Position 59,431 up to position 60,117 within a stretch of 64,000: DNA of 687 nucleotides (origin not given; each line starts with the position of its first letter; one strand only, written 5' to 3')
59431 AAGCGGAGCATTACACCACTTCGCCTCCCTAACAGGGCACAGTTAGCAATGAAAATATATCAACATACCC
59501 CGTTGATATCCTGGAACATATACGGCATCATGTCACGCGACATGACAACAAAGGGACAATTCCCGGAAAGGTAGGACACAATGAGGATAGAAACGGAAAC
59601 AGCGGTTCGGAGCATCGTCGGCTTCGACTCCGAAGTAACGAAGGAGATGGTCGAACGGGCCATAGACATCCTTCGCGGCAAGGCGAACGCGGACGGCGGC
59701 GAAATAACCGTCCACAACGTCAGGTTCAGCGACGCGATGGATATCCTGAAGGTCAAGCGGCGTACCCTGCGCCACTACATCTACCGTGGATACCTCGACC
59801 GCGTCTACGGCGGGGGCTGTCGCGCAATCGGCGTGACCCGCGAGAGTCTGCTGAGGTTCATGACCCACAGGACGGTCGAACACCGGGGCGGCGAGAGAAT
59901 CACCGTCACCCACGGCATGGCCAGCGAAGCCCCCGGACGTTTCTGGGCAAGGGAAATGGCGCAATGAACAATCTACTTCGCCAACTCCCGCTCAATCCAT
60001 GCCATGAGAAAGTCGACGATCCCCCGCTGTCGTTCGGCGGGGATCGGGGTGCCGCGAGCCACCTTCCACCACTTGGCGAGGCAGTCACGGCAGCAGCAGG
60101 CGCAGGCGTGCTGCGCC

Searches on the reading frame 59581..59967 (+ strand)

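Call 78: search_protein_families(library=pfam, proteins=[window:59581-59967:+], max_evalue=0.001)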
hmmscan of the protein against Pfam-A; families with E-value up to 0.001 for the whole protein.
window:59581-59967:+ (128 aa): 1 family
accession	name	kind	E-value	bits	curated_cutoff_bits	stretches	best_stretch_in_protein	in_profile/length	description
PF12728.13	HTH_17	-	0.00026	21.6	27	1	50-96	5-49/51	Helix-turn-helix domain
